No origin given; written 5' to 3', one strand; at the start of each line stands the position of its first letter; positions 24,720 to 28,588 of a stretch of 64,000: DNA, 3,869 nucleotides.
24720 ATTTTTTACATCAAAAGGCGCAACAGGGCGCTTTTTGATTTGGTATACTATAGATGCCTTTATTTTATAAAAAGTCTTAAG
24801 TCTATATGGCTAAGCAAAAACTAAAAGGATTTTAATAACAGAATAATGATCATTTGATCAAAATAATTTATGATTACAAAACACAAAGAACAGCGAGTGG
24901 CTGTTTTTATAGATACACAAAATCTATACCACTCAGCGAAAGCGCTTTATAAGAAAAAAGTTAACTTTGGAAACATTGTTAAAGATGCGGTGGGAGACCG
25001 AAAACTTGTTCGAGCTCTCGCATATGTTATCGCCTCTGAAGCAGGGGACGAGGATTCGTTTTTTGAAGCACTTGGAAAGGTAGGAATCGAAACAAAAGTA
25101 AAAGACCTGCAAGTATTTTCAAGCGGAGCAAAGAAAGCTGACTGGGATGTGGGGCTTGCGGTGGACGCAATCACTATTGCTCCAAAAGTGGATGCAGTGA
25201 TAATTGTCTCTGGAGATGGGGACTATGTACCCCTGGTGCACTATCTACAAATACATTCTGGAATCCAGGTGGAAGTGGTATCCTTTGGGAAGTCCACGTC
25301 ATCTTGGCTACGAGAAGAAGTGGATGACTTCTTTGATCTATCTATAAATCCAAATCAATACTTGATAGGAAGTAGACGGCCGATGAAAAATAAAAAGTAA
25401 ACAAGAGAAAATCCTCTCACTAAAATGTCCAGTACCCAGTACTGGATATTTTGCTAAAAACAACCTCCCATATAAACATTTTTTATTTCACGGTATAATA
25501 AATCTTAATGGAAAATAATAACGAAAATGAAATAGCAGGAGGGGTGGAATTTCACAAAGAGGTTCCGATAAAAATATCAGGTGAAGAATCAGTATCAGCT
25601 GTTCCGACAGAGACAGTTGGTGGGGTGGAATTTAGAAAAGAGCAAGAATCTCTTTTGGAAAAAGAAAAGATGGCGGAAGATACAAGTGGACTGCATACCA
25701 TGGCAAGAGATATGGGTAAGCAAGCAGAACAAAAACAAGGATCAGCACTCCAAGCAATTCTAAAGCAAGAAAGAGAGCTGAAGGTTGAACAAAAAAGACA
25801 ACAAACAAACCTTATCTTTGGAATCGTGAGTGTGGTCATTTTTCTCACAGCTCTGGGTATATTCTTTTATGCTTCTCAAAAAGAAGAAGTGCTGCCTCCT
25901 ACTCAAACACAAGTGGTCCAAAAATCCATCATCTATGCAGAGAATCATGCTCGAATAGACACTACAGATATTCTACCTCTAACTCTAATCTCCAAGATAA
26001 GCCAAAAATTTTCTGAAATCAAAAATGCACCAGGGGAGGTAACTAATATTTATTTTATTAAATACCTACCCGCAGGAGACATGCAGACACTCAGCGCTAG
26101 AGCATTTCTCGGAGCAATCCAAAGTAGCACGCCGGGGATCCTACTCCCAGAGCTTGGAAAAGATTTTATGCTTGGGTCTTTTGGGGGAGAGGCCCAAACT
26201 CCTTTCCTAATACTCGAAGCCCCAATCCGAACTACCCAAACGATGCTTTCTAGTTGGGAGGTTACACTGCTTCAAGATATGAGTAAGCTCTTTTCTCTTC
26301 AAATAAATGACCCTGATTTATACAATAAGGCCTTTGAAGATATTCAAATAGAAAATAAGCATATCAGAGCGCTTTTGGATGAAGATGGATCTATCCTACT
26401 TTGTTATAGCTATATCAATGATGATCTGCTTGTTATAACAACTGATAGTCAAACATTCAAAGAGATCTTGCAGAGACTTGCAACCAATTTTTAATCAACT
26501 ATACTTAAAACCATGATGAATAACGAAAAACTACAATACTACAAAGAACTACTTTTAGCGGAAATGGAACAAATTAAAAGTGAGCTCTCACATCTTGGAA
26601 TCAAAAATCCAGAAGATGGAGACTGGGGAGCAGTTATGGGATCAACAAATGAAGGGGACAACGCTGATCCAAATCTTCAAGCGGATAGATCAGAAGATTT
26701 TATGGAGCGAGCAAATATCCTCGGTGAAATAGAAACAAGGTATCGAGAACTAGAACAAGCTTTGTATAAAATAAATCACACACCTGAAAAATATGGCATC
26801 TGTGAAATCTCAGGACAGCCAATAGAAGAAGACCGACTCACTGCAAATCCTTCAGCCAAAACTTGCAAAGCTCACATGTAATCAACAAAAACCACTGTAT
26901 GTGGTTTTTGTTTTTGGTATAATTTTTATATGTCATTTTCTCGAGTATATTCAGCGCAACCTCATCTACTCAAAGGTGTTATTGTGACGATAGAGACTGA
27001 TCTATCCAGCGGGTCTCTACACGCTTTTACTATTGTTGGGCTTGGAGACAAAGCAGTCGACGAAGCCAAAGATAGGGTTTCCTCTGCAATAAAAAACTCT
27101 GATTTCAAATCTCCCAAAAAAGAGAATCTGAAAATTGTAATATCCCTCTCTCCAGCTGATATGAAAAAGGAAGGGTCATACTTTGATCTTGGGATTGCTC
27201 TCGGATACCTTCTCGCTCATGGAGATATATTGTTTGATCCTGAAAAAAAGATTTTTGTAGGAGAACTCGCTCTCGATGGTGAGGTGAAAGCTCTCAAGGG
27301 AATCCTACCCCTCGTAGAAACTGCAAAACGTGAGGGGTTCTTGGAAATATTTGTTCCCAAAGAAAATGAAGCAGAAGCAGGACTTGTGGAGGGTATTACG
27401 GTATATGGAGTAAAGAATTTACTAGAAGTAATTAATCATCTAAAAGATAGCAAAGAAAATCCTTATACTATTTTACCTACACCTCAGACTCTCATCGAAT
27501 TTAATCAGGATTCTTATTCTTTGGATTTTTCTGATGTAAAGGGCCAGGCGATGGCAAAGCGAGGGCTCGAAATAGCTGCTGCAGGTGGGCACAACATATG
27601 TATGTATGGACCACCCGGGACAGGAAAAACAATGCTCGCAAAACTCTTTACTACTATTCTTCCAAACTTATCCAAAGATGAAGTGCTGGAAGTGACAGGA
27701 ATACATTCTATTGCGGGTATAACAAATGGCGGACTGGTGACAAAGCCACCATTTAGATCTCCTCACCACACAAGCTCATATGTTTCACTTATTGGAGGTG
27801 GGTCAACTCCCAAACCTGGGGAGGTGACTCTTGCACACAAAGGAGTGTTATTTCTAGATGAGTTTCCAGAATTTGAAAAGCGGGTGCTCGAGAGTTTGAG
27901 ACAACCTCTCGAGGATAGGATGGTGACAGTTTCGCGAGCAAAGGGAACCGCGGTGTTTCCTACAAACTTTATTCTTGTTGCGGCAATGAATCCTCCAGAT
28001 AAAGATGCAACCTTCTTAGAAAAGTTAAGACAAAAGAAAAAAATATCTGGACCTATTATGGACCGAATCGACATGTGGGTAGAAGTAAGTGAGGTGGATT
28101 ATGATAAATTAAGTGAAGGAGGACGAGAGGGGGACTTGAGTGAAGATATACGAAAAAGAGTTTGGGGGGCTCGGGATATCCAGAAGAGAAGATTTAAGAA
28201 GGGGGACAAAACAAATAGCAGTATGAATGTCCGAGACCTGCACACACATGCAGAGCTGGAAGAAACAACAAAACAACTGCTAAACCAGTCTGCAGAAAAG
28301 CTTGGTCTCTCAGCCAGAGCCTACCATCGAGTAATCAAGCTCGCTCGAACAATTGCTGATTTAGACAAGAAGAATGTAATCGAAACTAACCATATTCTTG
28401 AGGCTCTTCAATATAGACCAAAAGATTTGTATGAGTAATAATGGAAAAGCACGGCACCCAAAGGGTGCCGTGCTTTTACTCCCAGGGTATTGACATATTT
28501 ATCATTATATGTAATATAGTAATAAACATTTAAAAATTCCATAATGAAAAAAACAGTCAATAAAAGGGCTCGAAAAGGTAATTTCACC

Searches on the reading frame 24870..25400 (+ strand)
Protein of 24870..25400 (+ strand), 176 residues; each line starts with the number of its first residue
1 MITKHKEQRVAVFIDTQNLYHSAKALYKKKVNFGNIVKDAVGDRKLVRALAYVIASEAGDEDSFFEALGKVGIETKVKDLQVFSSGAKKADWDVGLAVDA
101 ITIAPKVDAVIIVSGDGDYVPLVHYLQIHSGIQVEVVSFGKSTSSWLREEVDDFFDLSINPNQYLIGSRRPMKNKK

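Call 56: search_protein_families(library=pfam, proteins=[window:24870-25400:+], max_evalue=0.00001)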
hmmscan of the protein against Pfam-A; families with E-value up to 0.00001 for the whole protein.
window:24870-25400:+ (176 aa): 1 family
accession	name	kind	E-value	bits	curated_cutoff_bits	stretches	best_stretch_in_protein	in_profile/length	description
PF01936.24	NYN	-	9.9e-34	117.4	24.2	1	9-157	1-144/145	NYN domain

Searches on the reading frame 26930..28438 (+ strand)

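Call 56: search_protein_families(library=pfam, proteins=[window:26930-28438:+], max_evalue=0.00001)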
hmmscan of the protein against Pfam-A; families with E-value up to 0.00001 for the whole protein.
window:26930-28438:+ (502 aa): 6 families
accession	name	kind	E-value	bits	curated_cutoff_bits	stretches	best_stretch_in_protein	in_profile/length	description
PF01078.27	Mg_chelatase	-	1.9e-76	256.5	20.3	1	199-393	1-206/207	Magnesium chelatase, subunit ChlI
PF13541.12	ChlI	-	7e-36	123.2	27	1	21-146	1-121/121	Subunit ChlI of Mg-chelatase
PF13335.12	Mg_chelatase_C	-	1.1e-30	106.5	26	1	404-496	4-94/94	Magnesium chelatase, subunit ChlI C-terminal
PF07728.20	AAA_5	-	1.2e-12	48.5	22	1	222-367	1-136/139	AAA domain (dynein-related subfamily)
PF00493.29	MCM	-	4.6e-11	42.7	23.3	1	216-387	53-205/224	MCM P-loop domain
PF00158.32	Sigma54_activat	-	7e-06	26.3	20.2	0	214-361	16-149/168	Sigma-54 interaction domain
